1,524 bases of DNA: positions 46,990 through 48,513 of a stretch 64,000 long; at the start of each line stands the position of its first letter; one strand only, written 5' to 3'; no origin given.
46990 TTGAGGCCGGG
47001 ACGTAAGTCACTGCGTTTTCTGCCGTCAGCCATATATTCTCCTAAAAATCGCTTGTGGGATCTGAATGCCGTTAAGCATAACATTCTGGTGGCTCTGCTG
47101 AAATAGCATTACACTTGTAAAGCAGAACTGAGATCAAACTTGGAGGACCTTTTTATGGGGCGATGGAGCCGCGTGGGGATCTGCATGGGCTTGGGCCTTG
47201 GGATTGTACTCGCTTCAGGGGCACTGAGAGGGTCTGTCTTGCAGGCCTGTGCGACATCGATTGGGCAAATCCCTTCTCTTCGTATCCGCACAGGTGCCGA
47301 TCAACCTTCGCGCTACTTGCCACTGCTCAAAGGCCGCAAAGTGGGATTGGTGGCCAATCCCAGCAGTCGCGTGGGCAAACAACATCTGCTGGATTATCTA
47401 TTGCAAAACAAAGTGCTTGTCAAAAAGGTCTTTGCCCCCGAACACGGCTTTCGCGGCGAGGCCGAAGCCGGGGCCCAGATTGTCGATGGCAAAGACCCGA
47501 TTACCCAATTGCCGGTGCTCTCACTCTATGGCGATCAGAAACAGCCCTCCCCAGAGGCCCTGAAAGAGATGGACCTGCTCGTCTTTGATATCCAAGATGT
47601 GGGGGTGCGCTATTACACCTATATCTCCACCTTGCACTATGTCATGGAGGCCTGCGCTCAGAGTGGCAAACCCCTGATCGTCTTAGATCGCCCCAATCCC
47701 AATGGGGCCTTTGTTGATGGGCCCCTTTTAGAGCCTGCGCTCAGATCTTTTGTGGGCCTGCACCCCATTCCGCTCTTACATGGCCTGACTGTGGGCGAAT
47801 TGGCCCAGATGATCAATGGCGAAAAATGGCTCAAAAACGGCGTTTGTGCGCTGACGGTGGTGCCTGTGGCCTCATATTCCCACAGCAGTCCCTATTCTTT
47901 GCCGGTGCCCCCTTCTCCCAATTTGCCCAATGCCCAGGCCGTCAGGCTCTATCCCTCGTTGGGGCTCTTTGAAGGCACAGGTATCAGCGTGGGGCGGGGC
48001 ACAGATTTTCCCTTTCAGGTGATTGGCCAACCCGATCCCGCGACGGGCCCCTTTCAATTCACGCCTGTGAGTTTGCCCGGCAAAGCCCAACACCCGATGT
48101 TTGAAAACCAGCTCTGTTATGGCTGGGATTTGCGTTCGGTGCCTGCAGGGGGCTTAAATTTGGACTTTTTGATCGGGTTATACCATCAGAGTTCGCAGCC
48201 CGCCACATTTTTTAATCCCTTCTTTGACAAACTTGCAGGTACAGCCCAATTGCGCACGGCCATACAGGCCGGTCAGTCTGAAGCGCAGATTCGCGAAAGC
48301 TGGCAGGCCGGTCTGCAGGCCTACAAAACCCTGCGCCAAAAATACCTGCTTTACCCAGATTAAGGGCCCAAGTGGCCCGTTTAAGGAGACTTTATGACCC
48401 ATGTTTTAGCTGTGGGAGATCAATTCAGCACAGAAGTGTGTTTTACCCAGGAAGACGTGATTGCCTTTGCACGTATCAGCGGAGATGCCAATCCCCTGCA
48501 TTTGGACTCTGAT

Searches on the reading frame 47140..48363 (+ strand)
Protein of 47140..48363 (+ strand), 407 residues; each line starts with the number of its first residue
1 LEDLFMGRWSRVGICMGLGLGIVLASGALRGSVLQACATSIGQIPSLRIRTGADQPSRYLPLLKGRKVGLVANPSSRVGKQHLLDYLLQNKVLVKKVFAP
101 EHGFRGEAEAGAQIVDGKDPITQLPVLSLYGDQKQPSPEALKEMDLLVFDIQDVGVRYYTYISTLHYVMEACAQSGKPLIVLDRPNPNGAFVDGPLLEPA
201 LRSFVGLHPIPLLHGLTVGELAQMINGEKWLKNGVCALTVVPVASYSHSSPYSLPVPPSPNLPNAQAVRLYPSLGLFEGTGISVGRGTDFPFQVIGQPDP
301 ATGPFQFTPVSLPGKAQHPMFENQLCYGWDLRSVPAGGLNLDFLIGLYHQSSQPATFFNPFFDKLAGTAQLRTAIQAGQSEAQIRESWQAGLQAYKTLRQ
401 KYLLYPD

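Call 88: search_protein_families(library=pfam, proteins=[window:47140-48363:+], max_evalue=0.0001)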
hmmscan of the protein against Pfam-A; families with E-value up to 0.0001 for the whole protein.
window:47140-48363:+ (407 aa): 2 families
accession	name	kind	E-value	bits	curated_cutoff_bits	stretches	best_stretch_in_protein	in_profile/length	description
PF07075.17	NamZ_N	-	8.6e-79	264.1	26.9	1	68-265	1-202/203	Exo-beta-N-acetylmuramidase NamZ, N-terminal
PF20732.2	NamZ_C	-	5e-32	112.2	25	1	270-405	2-152/152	Exo-beta-N-acetylmuramidase NamZ, C-terminal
